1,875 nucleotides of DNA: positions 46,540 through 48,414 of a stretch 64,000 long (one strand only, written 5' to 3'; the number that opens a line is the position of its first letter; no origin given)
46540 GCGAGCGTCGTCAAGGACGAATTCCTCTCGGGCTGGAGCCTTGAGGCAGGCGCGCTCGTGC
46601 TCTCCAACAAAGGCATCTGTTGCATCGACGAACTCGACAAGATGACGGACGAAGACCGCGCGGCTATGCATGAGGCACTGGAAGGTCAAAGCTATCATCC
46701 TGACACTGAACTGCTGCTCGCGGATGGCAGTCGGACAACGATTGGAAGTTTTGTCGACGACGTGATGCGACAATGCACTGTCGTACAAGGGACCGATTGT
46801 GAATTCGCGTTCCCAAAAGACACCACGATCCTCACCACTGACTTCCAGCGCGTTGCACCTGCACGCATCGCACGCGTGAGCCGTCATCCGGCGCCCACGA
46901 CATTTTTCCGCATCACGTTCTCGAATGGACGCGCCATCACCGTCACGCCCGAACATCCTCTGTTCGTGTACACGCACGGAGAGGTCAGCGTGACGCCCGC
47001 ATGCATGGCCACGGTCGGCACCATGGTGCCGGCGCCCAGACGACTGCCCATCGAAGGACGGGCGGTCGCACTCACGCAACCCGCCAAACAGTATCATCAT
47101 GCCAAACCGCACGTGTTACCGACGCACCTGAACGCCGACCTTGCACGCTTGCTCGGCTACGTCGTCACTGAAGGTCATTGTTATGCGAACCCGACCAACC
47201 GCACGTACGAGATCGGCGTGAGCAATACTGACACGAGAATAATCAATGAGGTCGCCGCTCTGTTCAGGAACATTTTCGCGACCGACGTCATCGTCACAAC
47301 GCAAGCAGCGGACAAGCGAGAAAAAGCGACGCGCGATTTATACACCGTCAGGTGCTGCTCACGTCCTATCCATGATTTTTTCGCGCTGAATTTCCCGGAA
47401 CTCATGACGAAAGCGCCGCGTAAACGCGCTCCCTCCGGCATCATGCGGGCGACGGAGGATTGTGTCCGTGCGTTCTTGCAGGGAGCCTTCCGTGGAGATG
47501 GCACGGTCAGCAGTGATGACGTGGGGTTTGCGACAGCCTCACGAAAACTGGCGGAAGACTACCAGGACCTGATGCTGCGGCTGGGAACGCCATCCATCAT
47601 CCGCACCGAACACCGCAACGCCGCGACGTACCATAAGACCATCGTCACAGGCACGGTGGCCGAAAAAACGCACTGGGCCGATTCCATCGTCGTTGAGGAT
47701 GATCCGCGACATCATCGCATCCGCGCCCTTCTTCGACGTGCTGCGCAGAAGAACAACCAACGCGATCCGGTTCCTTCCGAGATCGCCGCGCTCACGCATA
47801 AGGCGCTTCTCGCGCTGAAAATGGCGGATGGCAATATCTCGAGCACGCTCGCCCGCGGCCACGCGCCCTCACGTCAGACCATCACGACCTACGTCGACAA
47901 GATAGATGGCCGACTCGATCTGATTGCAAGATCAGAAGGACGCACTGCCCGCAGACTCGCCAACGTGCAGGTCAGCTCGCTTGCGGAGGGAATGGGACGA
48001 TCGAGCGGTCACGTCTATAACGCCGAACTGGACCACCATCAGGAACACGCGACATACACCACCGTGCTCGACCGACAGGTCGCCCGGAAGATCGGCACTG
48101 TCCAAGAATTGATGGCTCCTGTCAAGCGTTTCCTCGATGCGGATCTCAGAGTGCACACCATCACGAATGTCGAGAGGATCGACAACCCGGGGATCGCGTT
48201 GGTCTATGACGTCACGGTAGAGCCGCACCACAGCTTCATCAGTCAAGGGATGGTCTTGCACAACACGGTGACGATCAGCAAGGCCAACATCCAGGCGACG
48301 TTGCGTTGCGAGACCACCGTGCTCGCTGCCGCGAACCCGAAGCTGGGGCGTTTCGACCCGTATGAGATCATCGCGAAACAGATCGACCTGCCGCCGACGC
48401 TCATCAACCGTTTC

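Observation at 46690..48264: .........-containing intein inside MCM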

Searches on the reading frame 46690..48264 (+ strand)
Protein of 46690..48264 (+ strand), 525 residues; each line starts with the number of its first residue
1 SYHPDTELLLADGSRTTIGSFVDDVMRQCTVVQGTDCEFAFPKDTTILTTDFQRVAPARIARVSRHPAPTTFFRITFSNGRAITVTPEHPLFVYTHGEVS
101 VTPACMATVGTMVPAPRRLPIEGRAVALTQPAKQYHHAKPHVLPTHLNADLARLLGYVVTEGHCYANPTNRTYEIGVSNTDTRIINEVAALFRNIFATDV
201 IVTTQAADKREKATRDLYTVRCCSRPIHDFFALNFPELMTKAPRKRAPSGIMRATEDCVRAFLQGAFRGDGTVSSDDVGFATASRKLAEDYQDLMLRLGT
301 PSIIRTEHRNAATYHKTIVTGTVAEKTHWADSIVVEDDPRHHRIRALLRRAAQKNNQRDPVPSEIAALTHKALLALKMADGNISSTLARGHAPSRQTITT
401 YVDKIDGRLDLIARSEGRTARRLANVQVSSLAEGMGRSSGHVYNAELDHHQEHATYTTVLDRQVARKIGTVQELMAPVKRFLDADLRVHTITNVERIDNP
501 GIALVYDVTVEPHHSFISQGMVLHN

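Call 4: search_protein_families(library=pfam, proteins=[window:46690-48264:+], max_evalue=0.1)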
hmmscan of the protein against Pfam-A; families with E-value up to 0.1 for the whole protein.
window:46690-48264:+ (525 aa): 2 families
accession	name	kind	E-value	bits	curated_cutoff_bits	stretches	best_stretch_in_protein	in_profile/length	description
PF14528.11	LAGLIDADG_3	-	1.4e-20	73.8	22.5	2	257-324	1-74/82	LAGLIDADG-like domain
PF14890.11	Intein_splicing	-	1e-13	51.8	35.8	1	14-525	8-155/155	Intein splicing domain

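Call 5: search_solved_structures(query=window:46690-48264:+, max_evalue=1, show_alignments=3)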
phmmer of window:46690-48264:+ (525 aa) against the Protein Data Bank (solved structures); distinct sequences matched with E-value up to 1: 14.
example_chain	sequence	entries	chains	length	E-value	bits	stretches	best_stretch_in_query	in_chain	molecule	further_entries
6rpq_A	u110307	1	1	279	1.8e-10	43.8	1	5-119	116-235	Ubiquitin-like protein SMT3,1108aa long hypothetical cell division control protein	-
7qss_A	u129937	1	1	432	6.2e-08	35.5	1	73-322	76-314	V-type ATP synthase alpha chain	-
2cw7_A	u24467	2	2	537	1.4e-07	34.3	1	58-124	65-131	Endonuclease PI-PkoII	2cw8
7qsu_A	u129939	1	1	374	4.2e-07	32.7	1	73-322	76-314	V-ATPase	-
6rpp_A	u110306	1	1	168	4.5e-07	32.6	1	5-114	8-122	Cell division control protein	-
2jmz_A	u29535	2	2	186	1.2e-06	31.2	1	5-118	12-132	Hypothetical protein MJ0781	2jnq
5o9i_A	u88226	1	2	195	0.0025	20.2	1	17-120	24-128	Transcription initiation factor IIB,Transcription initiation factor IIB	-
7cfv_A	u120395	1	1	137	0.0031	19.9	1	482-525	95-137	Spl DnaX mini-intein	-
2lqm_A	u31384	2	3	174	0.004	19.6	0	39-119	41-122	Pho radA intein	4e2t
4e2u_A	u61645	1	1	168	0.0095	18.3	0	39-116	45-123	Pho radA intein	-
4o1s_A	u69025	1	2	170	0.037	16.4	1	6-117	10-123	V-type ATP synthase alpha chain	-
6t0f_A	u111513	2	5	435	0.28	13.5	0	314-352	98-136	Methyl-branched lipid omega-hydroxylase | CYP124 in complex with inhibitor compound 5'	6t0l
2wm4_A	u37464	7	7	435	0.29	13.5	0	314-352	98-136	PUTATIVE CYTOCHROME P450 124 | Methyl-branched lipid omega-hydroxylase | CYP124 in complex with inhibitor carbethoxyhexyl imidazole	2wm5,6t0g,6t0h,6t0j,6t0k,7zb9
5o9j_A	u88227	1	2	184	0.66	12.3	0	56-113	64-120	Transcription initiation factor IIB,Transcription initiation factor IIB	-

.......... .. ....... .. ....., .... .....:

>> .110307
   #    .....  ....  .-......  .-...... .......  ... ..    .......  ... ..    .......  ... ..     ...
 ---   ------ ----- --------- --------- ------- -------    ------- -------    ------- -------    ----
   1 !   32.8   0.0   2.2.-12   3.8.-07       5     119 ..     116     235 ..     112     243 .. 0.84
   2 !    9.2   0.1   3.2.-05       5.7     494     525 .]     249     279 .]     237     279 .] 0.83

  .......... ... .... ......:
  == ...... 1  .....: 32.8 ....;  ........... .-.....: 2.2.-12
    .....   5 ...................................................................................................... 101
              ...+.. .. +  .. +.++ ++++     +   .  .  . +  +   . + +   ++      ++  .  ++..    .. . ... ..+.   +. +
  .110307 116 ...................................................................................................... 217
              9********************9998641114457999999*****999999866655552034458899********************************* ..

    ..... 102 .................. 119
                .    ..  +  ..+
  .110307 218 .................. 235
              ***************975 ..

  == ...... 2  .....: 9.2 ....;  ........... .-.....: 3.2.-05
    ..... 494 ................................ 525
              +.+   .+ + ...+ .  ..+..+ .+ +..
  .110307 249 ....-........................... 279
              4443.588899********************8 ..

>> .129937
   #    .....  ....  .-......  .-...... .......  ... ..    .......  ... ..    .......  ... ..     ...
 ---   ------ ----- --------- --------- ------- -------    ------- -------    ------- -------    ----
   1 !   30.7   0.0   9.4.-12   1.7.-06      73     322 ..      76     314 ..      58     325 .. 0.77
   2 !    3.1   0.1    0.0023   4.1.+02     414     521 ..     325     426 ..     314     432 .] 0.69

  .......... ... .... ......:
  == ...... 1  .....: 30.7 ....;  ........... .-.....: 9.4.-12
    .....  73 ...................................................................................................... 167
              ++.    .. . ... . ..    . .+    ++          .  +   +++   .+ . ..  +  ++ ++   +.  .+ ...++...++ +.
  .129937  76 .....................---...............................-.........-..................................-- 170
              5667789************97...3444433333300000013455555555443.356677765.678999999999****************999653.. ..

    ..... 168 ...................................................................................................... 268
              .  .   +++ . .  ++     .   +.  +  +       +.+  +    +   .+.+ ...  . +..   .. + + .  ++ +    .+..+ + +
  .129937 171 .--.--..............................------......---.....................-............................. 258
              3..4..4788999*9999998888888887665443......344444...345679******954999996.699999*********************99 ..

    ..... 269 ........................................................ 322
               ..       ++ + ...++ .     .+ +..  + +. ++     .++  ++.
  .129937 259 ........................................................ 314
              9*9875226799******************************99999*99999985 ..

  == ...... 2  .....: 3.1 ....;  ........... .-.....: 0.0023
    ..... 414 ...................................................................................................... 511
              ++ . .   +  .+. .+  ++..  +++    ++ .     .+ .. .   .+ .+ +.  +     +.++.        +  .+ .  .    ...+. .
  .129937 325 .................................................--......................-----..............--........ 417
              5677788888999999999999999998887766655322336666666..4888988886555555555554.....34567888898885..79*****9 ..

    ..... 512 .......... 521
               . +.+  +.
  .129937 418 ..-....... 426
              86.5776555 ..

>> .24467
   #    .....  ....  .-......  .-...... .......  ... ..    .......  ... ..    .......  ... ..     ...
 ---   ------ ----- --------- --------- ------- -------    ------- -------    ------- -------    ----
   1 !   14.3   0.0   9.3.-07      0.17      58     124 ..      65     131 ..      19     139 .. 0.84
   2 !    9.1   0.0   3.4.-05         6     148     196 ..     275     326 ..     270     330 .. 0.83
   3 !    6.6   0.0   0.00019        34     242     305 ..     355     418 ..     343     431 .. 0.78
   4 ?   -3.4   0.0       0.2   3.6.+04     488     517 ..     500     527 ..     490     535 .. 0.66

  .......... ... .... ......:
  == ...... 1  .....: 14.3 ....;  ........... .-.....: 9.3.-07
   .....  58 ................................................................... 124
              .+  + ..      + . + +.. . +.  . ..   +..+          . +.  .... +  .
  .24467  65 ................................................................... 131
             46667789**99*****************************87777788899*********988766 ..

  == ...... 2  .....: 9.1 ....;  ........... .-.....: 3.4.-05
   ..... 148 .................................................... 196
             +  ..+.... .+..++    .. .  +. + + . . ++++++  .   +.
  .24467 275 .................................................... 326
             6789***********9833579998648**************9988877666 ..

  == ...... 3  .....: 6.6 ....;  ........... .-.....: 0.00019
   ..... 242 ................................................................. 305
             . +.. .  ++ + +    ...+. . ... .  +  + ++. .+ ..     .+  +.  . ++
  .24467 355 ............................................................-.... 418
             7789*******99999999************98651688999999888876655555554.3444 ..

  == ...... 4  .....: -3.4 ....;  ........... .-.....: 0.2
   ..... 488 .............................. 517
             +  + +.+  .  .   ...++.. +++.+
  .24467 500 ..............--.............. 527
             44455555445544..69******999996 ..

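Call 6: search_protein_families(library=ncbifam, proteins=[window:46690-48264:+], max_evalue=0.1)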
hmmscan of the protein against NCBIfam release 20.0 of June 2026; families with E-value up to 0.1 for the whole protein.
window:46690-48264:+ (525 aa): 16 families
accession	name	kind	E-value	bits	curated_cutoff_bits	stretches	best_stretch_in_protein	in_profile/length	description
NF011491.0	PRK14898.1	equivalog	7.4e-20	70.6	783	1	16-406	94-480/860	DNA-directed RNA polymerase subunit A''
NF005852.0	PRK07773.1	equivalog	4.7e-14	51.6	780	2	70-388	451-752/886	replicative DNA helicase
NF045703.1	rSAM_Tes_intein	exception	7.2e-13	47.2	1700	2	31-108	190-267/1040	tetraether lipid synthase Tes, intein-containing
TIGR01445.1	intein_Nterm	domain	1.7e-11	44.9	24.5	1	3-93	3-83/83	intein N-terminal splicing region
NF038098.1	GyrA_w_intein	exception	3.1e-10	38.6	1850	1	71-362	173-441/1232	intein-containing DNA gyrase subunit A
NF003157.0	PRK04132.1-2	equivalog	4.9e-10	38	1103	1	145-335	166-343/864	replication factor C small subunit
NF011418.0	PRK14845.1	equivalog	9.8e-10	36.8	756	1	72-525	93-474/1049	translation initiation factor IF-2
NF006207.0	PRK08332.1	equivalog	3.1e-09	34.6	2400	2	232-318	1070-1156/1684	vitamin B12-dependent ribonucleotide reductase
NF011303.0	PRK14715.1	equivalog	5.2e-09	33.7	1585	1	151-299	1120-1257/1627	DNA-directed DNA polymerase II large subunit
NF011287.0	PRK14698.1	equivalog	5.9e-09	34.5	1238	1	73-322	313-551/1017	V-type ATP synthase subunit A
NF011302.0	PRK14714.1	equivalog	1.5e-07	29.4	1791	1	2-188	933-1096/1350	DNA-directed DNA polymerase II large subunit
NF003159.0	PRK04132.1-4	equivalog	4.5e-06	25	999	1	138-307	166-313/852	replication factor C small subunit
NF038162.1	RtcB_rel_intein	exception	0.00011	20.3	1150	0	456-525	510-578/961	intein-containing RtcB family protein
TIGR01443.1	intein_Cterm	domain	0.0014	18.9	15.6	1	505-525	2-23/24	intein C-terminal splicing region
NF003158.0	PRK04132.1-3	equivalog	0.0029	14.7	1750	1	459-525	1189-1255/1437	replication factor C small subunit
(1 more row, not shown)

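Call 7: find_homologous_proteins(query=window:46690-48264:+, max_evalue=0.001)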
Query window:46690-48264:+ (525 aa): 6 proteins with E <= 0.001 among 8000 candidates.
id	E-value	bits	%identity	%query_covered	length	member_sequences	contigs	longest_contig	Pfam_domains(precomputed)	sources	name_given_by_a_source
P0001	9.8e-79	284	36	100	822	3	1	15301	PF21120.4,PF17855.8,PF25215.2,PF14528.12,PF00493.30,PF14890.12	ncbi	ncbi:MAG: LAGLIDADG family homing endonuclease, partial [Halobellus sp.]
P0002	6.2e-67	245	42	70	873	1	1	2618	PF14528.12,PF00493.30,PF07728.21,PF17207.10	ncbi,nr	ncbi:MAG TPA: LAGLIDADG family homing endonuclease, partial [Candidatus Thermoplasmatota archaeon]|n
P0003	2.7e-37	147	33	56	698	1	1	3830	PF14551.12,PF00493.30,PF07728.21,PF14890.12,PF17207.10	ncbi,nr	ncbi:MAG: AAA family ATPase, partial [Theionarchaea archaeon]|nr:AAA family ATPase [Theionarchaea ar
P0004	1.0e-31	129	53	23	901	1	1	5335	PF14551.12,PF17855.8,PF00493.30,PF07728.21,PF01078.28,PF14890.12,PF17207.10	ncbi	-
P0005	4.2e-27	114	46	23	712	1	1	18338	PF21120.4,PF17855.8,PF00493.30,PF14890.12,PF17207.10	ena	-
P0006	8.9e-6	43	28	44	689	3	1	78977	PF02867.21,PF08471.16,PF14528.12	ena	-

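Call 20: search_protein_families(library=pfam, proteins=[P0001, P0002, P0004, P0005], max_evalue=0.01)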
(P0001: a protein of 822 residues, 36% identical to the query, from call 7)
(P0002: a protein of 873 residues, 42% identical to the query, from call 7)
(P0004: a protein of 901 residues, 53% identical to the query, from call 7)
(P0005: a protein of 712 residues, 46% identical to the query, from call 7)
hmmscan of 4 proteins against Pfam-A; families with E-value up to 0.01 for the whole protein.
P0001 (822 aa): 7 families
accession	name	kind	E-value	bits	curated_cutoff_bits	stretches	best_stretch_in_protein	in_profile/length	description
PF00493.29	MCM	-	3.3e-28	98.8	23.3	1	533-609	147-223/224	MCM P-loop domain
PF17855.7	MCM_lid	-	1.1e-26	93.6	27.4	1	646-730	1-86/87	MCM AAA-lid domain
PF14528.11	LAGLIDADG_3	-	7.3e-17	61.8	22.5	2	261-332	2-81/82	LAGLIDADG-like domain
PF14890.11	Intein_splicing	-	1.6e-14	54.4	35.8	1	45-534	17-155/155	Intein splicing domain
PF21120.3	MCM_WH_arc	-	4.8e-10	39.7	26.1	1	758-820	1-63/63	Archaeal MCM, winged-helix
PF25215.1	HVO_B0008_C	-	1.3e-05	25.4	27.4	1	769-819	2-51/51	HVO_B0008 C-terminal domain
PF22798.2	DUF5817_CT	-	0.0046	17.2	29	1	781-818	16-52/54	DUF5817, C-terminal domain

P0002 (873 aa): 8 families
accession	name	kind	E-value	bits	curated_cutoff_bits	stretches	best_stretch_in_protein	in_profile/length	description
PF00493.29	MCM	-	2.1e-56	191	23.3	1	274-422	2-149/224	MCM P-loop domain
PF17207.9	MCM_OB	-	4.2e-26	91.6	24.8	1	95-235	2-124/126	MCM OB domain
PF14528.11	LAGLIDADG_3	-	3.5e-15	56.5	22.5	1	673-742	3-80/82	LAGLIDADG-like domain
PF07728.20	AAA_5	-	6.8e-06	26.6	22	1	331-425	1-97/139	AAA domain (dynein-related subfamily)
PF01381.28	HTH_3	-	7.6e-05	23.1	23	1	834-864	2-32/55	Helix-turn-helix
PF14890.11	Intein_splicing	-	0.00013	22.2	35.8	1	433-541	6-95/155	Intein splicing domain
PF14551.11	MCM_N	-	0.00025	21.8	24.9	1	7-74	19-83/95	MCM N-terminal domain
PF13560.12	HTH_31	-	0.0024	18.6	27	0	833-865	6-38/64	Helix-turn-helix domain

P0004 (901 aa): 12 families
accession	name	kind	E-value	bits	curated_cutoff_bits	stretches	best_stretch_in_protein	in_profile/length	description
PF00493.29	MCM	-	8.6e-93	310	23.3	2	237-385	1-149/224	MCM P-loop domain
PF17855.7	MCM_lid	-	1.5e-30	105.9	27.4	1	722-805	1-85/87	MCM AAA-lid domain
PF17207.9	MCM_OB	-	1.1e-23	83.8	24.8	1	73-202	1-125/126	MCM OB domain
PF14890.11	Intein_splicing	-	1.6e-12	47.9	35.8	1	394-631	3-155/155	Intein splicing domain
PF14551.11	MCM_N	-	4.4e-08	33.9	24.9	1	5-54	25-74/95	MCM N-terminal domain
PF07728.20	AAA_5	-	4.4e-07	30.4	22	1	295-389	1-98/139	AAA domain (dynein-related subfamily)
PF01078.27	Mg_chelatase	-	3e-06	27.2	20.3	0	292-321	21-50/207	Magnesium chelatase, subunit ChlI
PF22798.2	DUF5817_CT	-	2.7e-05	24.3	29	1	856-894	14-52/54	DUF5817, C-terminal domain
PF13191.12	AAA_16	-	6.1e-05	24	32.6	1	295-552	26-154/167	AAA ATPase domain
PF00004.35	AAA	-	7.1e-05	23.7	21.2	1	296-386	1-97/131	ATPase family associated with various cellular activities (AAA)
PF13238.12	AAA_18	-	0.0026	18.7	29.4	0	296-399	1-74/128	AAA domain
PF13604.12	AAA_30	-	0.0045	17.2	27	0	291-384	16-115/191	AAA domain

P0005 (712 aa): 8 families
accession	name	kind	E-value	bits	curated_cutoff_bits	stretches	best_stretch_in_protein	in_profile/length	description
PF00493.29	MCM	-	4.6e-90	301.1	23.3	2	110-258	2-149/224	MCM P-loop domain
PF17855.7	MCM_lid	-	3.7e-27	95.1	27.4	1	537-621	1-86/87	MCM AAA-lid domain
PF17207.9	MCM_OB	-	2.8e-16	59.8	24.8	1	2-71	56-125/126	MCM OB domain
PF14890.11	Intein_splicing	-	2.1e-12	47.5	35.8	1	267-427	3-155/155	Intein splicing domain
PF21120.3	MCM_WH_arc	-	2.5e-06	27.9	26.1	1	649-710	1-63/63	Archaeal MCM, winged-helix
PF07728.20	AAA_5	-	0.00017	22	22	1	167-262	1-98/139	AAA domain (dynein-related subfamily)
PF22798.2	DUF5817_CT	-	0.00068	19.9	29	1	656-704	1-48/54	DUF5817, C-terminal domain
PF01078.27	Mg_chelatase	-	0.0025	17.7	20.3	0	215-257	92-133/207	Magnesium chelatase, subunit ChlI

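Call 23: find_encoding_contigs(protein=P0001, flank=6000, max_places=2)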
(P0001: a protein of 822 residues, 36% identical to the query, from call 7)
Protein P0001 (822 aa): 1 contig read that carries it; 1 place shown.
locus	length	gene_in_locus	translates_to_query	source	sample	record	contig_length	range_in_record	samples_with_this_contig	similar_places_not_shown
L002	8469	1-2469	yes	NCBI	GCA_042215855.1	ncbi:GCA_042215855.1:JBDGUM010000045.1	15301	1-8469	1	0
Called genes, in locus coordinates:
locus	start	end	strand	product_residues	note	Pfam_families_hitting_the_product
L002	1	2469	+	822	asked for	PF14890:Intein_splicing, PF14528:LAGLIDADG_3, PF00493:MCM, PF17855:MCM_lid, PF21120:, PF25215:HVO_B0008_C (faint)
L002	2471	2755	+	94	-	PF25252:DUF7854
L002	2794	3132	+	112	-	PF25253:DUF7855, PF26293:DUF7855_C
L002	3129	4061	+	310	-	PF25254:DUF7856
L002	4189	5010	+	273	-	PF25256:DUF7857, PF26296:DUF8080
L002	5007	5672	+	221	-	PF01656:CbiA, PF10609:ParA (weak), PF13614:AAA_31 (faint)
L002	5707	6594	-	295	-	PF08271:Zn_Ribbon_TF, PF00382:TFIIB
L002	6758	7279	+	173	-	PF25257:DUF7858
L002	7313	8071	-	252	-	PF13614:AAA_31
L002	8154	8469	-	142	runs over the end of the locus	PF11969:DcpS_C, PF01230:HIT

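Call 29: search_protein_representatives(protein=window:46690-48264:+)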
Query: 525 residues. Proteins with E-value up to 0.001 (for the whole library): 2107; up to 1e-10: 506; up to 1e-30: 170. The best 150 are listed.
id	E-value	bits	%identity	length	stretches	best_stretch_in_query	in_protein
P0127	8.4e-176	602.4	45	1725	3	1-525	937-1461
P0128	5.8e-122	424.8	41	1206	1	1-525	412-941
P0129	2.0e-117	409.8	32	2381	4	1-525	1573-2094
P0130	1.6e-113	396.9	31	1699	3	2-525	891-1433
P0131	1.0e-102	361.3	39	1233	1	1-525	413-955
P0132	3.1e-102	359.7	34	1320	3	1-525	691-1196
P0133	1.7e-99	350.7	32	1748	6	2-525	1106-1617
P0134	5.1e-99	349.1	31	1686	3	1-525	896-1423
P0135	1.6e-98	347.5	37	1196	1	1-525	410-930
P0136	5.1e-98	345.8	32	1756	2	1-525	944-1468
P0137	3.5e-97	343.0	38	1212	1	1-525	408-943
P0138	6.4e-96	338.9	36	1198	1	1-525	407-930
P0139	2.1e-94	333.9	38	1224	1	1-525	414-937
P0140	5.3e-92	326.0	34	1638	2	1-525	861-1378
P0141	1.4e-90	321.3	31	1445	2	1-525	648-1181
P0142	3.2e-88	313.5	36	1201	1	2-525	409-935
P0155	7.7e-80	285.8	36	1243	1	1-525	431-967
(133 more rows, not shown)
